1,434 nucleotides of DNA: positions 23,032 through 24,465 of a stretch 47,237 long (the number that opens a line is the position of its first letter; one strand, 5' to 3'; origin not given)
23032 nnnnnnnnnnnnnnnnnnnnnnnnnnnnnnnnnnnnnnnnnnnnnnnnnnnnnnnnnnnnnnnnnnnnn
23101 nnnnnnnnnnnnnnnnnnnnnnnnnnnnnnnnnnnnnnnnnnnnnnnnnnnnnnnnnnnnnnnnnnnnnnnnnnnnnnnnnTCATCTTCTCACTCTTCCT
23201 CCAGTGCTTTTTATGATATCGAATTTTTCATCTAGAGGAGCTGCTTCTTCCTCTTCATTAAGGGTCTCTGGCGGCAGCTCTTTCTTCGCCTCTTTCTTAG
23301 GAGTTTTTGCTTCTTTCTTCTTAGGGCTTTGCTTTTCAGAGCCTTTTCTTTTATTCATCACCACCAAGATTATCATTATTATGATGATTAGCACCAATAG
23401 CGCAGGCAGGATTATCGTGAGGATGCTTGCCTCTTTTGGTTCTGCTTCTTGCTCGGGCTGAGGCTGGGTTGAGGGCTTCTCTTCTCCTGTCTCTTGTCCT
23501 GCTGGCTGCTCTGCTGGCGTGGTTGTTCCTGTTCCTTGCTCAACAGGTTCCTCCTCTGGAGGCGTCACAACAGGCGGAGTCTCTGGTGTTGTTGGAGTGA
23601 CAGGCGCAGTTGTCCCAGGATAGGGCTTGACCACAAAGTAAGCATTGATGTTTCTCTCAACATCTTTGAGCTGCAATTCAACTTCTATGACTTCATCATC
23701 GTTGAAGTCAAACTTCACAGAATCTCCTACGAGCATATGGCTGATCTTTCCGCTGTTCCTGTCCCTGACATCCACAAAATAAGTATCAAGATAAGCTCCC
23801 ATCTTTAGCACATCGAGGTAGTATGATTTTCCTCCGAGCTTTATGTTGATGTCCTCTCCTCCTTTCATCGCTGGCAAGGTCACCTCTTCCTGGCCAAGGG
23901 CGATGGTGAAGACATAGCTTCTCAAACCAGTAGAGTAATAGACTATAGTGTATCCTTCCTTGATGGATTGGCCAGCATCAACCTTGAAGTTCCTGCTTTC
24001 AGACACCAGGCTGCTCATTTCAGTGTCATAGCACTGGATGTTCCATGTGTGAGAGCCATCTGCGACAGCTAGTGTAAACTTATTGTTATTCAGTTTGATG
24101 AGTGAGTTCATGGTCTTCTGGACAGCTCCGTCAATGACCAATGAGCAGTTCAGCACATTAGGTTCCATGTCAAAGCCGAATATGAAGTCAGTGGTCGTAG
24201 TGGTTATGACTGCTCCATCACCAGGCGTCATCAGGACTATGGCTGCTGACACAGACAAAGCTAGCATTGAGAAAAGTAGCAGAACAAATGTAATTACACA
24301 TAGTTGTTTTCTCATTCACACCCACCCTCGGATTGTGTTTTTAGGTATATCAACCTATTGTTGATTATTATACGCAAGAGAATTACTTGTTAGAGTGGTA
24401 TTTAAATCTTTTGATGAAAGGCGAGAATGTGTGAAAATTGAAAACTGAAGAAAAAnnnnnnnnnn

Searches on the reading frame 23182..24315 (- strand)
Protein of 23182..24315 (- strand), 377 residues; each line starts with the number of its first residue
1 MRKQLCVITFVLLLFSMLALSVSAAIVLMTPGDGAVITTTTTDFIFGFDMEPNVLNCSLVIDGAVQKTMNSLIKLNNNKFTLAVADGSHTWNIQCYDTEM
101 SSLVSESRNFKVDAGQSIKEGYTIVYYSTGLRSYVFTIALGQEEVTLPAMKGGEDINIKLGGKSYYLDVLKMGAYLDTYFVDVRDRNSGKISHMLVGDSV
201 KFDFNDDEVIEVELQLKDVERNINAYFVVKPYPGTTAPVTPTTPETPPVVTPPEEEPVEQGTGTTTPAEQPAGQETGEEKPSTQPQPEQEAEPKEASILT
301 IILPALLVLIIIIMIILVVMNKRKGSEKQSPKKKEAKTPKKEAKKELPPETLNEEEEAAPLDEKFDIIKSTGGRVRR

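Call 3: search_protein_families(library=pfam, proteins=[window:23182-24315:-], max_evalue=0.01)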
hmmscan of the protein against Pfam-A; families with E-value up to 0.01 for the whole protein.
window:23182-24315:- (377 aa): 4 families
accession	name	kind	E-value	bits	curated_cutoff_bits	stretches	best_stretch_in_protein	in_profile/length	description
PF15102.11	TMEM154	-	4.3e-05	23.8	30.3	1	258-335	27-101/153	TMEM154 protein family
PF14610.12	Psg1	-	0.00015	22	30.1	1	272-324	140-182/186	Ykl077w/Psg1 (Pma1 Stabilization in Golgi)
PF11857.13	DUF3377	-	0.0013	19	26.5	1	290-328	21-59/72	Domain of unknown function (DUF3377)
PF04277.18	OAD_gamma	-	0.0018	19.3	27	1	303-355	15-63/76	Oxaloacetate decarboxylase, gamma chain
